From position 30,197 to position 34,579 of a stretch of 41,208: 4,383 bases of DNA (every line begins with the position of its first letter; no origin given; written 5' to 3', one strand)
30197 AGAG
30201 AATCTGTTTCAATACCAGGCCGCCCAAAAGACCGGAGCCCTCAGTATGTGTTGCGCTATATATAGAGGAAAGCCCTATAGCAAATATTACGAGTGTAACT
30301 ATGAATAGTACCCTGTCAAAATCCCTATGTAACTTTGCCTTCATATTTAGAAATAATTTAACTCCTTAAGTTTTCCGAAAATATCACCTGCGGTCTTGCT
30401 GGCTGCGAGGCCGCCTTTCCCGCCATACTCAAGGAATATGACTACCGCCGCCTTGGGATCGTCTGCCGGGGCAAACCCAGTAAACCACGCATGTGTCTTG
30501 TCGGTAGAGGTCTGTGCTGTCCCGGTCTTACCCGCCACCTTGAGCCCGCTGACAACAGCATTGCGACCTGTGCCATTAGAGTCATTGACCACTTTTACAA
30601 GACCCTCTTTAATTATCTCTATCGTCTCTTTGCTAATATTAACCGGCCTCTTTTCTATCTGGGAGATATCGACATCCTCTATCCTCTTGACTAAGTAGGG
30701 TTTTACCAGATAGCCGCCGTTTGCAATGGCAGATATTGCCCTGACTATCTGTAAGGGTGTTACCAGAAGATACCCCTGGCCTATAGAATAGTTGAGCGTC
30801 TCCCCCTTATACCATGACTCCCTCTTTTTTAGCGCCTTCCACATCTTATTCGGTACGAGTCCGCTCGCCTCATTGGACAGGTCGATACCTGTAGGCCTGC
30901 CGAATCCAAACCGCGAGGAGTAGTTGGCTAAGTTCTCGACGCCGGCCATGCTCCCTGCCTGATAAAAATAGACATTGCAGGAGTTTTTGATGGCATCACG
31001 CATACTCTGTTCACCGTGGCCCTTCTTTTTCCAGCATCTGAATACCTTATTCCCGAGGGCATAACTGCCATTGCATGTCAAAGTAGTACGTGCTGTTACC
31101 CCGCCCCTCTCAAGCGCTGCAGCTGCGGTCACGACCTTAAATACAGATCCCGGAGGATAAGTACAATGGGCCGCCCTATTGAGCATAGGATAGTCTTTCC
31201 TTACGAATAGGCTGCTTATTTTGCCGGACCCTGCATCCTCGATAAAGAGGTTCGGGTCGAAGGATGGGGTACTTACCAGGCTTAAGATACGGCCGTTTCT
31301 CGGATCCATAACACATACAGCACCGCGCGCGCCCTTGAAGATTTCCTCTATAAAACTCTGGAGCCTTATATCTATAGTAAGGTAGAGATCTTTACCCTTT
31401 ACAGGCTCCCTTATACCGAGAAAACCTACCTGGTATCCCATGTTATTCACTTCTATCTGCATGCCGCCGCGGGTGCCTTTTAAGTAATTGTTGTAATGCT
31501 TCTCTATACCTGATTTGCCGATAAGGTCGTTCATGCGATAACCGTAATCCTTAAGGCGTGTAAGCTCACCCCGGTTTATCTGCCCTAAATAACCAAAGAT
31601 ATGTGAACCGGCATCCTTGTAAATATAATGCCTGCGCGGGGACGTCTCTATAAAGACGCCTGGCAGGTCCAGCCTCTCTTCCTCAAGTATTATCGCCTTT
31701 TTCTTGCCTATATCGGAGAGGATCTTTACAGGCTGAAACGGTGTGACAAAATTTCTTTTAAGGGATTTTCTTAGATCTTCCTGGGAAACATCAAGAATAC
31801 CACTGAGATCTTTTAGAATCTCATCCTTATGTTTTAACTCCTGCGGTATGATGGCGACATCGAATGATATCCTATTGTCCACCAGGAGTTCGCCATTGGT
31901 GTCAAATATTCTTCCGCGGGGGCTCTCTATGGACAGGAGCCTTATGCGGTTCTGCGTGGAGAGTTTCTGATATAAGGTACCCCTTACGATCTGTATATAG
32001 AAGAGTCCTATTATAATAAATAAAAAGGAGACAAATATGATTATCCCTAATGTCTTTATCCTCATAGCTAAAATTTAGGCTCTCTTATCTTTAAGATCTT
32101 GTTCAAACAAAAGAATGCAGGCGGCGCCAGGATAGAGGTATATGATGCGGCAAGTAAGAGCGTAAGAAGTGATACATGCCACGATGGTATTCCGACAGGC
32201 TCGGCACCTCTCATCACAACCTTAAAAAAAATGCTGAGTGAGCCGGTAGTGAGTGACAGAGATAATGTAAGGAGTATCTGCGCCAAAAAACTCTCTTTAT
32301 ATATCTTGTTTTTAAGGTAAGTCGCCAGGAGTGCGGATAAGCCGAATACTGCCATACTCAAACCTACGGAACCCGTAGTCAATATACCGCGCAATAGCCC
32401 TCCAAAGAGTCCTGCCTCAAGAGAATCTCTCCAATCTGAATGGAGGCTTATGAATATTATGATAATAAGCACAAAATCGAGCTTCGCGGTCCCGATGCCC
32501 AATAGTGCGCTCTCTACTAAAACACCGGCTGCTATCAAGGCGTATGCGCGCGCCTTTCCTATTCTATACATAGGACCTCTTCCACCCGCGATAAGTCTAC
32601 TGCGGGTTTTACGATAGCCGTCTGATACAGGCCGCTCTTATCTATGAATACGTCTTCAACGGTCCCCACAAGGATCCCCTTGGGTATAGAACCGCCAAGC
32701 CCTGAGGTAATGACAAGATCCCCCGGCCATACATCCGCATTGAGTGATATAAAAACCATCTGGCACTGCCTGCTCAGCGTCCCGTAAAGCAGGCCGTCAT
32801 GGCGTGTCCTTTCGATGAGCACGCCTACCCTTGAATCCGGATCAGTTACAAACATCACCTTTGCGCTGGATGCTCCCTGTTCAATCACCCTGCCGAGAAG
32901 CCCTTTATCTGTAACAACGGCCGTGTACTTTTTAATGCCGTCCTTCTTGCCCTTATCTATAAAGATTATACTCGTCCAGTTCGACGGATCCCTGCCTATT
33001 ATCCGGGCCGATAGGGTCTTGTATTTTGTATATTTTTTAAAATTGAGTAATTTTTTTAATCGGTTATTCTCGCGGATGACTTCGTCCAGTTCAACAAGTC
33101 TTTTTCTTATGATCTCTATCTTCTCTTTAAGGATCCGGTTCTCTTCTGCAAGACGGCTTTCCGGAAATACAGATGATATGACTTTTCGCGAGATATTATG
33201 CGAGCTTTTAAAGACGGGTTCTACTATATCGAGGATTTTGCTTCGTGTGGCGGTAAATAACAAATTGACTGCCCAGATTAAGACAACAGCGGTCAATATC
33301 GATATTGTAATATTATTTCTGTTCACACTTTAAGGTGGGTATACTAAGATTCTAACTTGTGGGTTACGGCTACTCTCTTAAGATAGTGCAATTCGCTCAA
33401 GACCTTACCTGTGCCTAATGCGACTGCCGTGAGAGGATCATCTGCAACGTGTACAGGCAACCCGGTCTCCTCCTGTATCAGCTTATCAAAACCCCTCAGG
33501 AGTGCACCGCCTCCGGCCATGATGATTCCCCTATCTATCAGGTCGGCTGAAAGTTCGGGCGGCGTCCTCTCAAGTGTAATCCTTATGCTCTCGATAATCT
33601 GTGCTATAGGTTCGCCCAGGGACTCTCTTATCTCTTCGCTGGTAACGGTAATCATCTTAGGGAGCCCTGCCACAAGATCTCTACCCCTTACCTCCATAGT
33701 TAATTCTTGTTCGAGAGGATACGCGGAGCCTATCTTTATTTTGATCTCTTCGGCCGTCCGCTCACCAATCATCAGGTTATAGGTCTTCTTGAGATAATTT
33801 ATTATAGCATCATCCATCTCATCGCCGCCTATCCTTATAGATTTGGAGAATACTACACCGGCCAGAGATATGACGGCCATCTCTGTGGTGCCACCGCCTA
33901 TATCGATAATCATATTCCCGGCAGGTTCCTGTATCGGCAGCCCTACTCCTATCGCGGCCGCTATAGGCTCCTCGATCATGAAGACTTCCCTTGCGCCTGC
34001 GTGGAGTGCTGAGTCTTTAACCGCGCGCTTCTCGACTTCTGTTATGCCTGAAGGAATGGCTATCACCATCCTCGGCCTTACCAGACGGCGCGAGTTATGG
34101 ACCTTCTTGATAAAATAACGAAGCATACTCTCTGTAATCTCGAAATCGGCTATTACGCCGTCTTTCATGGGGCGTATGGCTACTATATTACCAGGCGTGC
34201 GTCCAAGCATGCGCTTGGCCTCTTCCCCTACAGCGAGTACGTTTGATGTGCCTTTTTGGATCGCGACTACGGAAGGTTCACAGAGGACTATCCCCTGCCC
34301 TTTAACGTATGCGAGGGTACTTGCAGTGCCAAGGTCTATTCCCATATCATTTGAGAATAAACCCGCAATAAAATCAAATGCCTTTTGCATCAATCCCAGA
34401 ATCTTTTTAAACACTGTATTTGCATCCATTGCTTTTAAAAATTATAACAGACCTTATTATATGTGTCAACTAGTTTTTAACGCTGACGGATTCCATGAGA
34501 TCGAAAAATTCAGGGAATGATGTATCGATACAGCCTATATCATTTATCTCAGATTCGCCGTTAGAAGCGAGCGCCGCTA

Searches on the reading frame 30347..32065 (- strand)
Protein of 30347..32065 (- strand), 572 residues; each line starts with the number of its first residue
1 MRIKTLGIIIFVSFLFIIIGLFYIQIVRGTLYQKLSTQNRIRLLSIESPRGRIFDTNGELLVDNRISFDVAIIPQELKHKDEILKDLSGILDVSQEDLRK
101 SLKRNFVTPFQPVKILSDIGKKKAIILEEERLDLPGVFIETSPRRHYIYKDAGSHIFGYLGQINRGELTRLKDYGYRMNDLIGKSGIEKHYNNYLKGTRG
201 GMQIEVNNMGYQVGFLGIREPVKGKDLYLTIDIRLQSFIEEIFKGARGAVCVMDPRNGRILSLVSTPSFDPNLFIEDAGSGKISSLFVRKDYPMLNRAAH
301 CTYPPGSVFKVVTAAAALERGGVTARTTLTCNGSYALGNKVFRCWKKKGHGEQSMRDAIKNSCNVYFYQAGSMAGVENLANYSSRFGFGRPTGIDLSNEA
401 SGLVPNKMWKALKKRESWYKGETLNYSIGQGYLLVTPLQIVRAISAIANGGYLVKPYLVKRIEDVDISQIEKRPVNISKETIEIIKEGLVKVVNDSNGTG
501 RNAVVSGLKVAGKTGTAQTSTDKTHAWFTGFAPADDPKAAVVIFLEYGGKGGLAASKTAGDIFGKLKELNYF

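Call 10: search_protein_families(library=pfam, proteins=[window:30347-32065:-])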
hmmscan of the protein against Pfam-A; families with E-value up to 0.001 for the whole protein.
window:30347-32065:- (572 aa): 2 families
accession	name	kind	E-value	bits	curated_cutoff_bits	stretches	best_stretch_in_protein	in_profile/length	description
PF00905.27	Transpeptidase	-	7.6e-81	272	22.1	1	248-562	1-297/299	Penicillin binding protein transpeptidase domain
PF03717.20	PBP_dimer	-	2.7e-46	158.7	24.4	1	46-213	2-176/180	Penicillin-binding Protein dimerisation domain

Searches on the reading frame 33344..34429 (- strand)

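Call 10: search_protein_families(library=pfam, proteins=[window:33344-34429:-])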
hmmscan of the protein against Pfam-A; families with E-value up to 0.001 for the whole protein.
window:33344-34429:- (361 aa): 5 families
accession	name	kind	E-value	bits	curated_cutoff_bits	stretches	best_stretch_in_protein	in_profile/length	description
PF06723.19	MreB_Mbl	-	1e-152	508.1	27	1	26-350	1-325/327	MreB/Mbl protein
PF00012.26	HSP70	-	3.1e-13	49.3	20.6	1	120-218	135-239/599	Hsp70 protein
PF14450.12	FtsA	-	6.4e-13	49.6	31.8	1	174-338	2-126/127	Cell division protein FtsA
PF00022.25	Actin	-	2.1e-09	36.9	27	1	43-216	22-190/410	Actin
PF11104.14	PilM_2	-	2.1e-08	33.9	27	0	302-338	278-313/340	Type IV pilus assembly protein PilM;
